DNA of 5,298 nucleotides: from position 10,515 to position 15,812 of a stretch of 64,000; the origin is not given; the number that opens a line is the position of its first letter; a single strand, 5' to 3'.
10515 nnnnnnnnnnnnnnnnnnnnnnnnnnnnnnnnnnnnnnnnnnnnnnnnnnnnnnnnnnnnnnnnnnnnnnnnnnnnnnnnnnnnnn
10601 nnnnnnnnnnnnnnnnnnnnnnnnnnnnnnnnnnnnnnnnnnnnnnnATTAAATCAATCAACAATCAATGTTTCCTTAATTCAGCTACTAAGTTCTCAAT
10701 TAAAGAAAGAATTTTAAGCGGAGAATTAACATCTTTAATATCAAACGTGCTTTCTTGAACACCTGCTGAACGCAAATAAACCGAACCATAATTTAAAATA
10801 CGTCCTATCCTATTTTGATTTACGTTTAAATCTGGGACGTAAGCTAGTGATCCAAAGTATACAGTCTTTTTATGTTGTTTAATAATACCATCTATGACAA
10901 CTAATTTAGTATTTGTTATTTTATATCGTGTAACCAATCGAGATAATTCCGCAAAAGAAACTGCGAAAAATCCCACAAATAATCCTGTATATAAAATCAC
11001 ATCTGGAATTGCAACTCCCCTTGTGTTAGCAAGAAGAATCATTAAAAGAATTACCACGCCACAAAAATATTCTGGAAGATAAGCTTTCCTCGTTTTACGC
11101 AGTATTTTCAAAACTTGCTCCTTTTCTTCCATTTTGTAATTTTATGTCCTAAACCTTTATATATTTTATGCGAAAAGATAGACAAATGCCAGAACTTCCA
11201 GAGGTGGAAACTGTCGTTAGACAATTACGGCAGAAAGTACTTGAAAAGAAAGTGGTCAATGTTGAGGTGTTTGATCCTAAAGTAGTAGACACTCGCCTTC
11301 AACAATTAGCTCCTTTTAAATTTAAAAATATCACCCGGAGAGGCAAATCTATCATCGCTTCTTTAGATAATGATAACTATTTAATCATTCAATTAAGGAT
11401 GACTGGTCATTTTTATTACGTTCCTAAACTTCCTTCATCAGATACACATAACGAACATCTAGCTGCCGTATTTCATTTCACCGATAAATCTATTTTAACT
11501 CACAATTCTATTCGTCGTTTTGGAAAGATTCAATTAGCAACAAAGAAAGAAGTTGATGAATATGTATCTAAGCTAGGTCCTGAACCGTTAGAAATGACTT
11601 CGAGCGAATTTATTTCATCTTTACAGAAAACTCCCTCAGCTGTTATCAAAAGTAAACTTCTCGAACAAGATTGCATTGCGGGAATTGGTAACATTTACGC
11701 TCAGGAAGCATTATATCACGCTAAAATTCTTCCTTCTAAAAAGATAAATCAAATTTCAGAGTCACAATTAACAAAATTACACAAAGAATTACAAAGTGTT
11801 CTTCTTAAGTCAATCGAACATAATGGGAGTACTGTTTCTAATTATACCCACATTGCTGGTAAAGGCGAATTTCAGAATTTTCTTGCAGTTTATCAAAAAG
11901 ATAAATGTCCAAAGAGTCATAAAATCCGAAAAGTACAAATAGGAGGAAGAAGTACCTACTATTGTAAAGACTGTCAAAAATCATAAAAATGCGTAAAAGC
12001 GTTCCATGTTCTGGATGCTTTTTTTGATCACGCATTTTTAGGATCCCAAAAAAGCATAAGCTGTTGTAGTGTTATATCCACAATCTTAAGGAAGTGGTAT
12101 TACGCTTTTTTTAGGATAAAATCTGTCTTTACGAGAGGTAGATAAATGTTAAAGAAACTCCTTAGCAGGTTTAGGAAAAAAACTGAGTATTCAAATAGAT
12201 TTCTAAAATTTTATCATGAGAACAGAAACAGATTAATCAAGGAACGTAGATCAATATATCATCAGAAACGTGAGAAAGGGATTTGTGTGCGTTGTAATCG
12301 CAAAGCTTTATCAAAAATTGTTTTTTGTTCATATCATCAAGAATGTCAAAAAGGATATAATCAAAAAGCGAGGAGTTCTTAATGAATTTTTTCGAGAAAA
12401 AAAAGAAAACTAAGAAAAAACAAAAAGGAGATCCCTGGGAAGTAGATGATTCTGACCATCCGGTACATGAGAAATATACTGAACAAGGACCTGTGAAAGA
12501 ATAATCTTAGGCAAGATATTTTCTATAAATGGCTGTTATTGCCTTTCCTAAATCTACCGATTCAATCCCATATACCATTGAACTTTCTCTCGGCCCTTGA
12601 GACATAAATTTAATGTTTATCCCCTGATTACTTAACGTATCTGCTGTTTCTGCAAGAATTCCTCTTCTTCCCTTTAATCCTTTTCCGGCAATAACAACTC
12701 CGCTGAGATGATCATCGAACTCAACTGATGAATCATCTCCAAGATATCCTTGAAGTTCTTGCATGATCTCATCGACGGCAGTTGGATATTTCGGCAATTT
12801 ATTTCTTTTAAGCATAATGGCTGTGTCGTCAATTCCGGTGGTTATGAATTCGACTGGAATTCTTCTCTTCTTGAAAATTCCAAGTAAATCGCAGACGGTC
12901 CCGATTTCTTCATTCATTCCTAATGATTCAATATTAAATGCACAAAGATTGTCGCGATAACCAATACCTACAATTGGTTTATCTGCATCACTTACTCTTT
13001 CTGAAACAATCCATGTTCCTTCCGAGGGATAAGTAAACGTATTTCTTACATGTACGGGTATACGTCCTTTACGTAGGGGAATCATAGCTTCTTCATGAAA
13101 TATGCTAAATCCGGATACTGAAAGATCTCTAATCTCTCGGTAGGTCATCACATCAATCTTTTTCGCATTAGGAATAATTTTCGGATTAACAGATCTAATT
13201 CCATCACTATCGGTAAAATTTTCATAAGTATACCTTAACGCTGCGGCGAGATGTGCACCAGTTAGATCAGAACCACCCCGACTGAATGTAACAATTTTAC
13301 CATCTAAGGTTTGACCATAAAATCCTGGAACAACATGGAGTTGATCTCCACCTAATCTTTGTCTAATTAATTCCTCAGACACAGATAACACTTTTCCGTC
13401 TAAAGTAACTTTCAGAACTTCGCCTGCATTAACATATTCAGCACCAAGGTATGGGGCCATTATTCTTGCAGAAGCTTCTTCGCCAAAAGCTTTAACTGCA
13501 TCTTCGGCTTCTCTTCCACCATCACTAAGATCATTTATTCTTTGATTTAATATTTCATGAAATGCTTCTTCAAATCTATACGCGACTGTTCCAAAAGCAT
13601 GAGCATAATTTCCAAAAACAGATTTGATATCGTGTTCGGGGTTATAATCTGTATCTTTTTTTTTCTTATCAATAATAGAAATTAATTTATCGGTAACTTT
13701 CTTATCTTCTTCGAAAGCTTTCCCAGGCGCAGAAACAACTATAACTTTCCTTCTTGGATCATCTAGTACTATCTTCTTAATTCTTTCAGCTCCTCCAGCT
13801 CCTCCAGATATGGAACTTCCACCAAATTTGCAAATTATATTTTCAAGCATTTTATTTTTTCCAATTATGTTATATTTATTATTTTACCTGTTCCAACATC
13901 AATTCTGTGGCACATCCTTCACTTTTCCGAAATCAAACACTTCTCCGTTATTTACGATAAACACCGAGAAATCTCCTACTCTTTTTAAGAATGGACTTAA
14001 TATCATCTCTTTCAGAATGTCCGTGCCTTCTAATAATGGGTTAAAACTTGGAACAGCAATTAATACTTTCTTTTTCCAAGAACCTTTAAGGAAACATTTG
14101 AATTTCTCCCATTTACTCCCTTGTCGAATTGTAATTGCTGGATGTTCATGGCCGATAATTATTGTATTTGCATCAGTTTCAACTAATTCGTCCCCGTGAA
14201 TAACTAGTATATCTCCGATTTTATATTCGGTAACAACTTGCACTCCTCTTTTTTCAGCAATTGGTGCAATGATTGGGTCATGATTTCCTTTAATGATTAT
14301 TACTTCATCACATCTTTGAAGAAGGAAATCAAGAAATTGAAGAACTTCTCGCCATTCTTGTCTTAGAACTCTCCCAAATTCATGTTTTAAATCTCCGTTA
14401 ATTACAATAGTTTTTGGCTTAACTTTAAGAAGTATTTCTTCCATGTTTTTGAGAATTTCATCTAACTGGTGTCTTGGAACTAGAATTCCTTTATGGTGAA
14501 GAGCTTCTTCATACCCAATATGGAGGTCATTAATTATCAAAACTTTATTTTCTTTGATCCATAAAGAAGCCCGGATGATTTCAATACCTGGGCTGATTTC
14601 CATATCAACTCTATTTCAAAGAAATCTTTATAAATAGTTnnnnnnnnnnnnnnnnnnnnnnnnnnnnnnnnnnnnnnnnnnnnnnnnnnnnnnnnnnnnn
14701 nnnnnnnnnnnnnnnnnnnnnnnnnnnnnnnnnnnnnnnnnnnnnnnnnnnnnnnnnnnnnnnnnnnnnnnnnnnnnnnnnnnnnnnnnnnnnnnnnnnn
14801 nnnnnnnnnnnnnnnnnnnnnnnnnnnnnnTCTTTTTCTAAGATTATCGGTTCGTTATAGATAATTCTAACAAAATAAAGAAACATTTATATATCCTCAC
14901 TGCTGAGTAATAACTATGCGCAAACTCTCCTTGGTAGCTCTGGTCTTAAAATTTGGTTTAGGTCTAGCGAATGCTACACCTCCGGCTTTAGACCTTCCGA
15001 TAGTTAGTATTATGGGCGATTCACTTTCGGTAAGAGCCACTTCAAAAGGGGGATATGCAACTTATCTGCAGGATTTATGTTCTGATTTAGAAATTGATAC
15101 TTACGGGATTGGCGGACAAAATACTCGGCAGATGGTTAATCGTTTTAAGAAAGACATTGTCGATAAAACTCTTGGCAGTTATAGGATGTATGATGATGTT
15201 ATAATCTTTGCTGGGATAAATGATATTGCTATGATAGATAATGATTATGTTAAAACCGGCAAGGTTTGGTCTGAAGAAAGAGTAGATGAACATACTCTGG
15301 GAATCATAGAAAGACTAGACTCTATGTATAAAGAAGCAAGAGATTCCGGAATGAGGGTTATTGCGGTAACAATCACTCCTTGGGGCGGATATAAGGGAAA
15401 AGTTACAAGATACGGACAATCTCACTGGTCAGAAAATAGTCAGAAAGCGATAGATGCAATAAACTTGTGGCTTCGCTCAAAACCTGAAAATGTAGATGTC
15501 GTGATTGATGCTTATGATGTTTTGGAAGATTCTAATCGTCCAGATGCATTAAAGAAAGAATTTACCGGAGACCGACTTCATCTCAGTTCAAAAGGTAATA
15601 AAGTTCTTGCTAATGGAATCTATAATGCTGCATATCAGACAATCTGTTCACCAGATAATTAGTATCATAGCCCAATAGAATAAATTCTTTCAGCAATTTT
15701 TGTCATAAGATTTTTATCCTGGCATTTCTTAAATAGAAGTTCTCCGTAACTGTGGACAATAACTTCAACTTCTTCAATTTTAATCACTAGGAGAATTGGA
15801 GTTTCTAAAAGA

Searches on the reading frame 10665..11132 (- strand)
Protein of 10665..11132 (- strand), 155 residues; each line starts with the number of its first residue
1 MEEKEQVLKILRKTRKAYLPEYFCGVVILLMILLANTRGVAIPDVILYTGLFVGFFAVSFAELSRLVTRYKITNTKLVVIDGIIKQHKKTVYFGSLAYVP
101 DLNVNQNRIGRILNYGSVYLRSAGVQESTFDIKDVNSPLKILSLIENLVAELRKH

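Call 59: search_protein_families(library=pfam, proteins=[window:10665-11132:-], max_evalue=0.001)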
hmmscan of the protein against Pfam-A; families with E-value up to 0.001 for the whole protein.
window:10665-11132:- (155 aa): 1 family
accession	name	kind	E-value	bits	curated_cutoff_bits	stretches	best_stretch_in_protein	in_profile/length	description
PF03703.20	bPH_2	-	9.2e-07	29.5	22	1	68-141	4-74/78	Bacterial PH domain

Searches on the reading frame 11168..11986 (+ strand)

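Call 59: search_protein_families(library=pfam, proteins=[window:11168-11986:+], max_evalue=0.001)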
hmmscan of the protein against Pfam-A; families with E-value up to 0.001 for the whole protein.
window:11168-11986:+ (272 aa): 4 families
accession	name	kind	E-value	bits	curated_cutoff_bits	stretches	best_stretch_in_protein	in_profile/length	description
PF01149.29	Fapy_DNA_glyco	-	8.4e-25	88.1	25.5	1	7-121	1-117/117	Formamidopyrimidine-DNA glycosylase N-terminal domain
PF06831.19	H2TH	-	2.6e-22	79.1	34.7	1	136-225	1-91/93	Formamidopyrimidine-DNA glycosylase H2TH domain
PF05833.16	NFACT_N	-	5.5e-08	32.4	31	1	137-240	167-267/456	NFACT N-terminal and middle domains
PF06827.20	zf-FPG_IleRS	-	6.7e-05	23.1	21.3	1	251-271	9-29/30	Zinc finger found in FPG and IleRS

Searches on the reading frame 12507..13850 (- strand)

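Call 15: search_protein_families(library=pfam, proteins=[window:12507-13850:-], max_evalue=0.00001)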
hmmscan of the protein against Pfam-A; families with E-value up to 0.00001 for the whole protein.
window:12507-13850:- (447 aa): 4 families
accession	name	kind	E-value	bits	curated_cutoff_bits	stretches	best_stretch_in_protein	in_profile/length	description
PF00696.33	AA_kinase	-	1.4e-32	113.7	24.9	1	5-270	3-234/234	Amino acid kinase family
PF22468.2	ACT_9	-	6.2e-14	51.9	27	1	385-444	1-60/61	ACT domain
PF01842.31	ACT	-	1.5e-06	28.3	27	0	392-430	7-44/66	ACT domain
PF13840.12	ACT_7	-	6.4e-06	26.4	27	0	378-440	2-62/65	ACT domain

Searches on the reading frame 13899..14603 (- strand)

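Call 59: search_protein_families(library=pfam, proteins=[window:13899-14603:-], max_evalue=0.001)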
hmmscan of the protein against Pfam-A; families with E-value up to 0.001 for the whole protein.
window:13899-14603:- (234 aa): 1 family
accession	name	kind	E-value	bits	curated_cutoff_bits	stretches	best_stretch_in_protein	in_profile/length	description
PF00149.33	Metallophos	-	5.9e-11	43.6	21.5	1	20-138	2-116/191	Calcineurin-like phosphoesterase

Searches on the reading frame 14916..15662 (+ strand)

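Call 59: search_protein_families(library=pfam, proteins=[window:14916-15662:+], max_evalue=0.001)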
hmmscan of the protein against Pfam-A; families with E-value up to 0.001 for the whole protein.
window:14916-15662:+ (248 aa): 2 families
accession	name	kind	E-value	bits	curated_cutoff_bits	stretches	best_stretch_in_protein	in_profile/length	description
PF13472.12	Lipase_GDSL_2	-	7.9e-14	53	32.9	1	33-229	2-177/178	GDSL-like Lipase/Acylhydrolase family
PF00657.28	Lipase_GDSL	-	1.3e-08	35.7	23.6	1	32-234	3-207/208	GDSL-like Lipase/Acylhydrolase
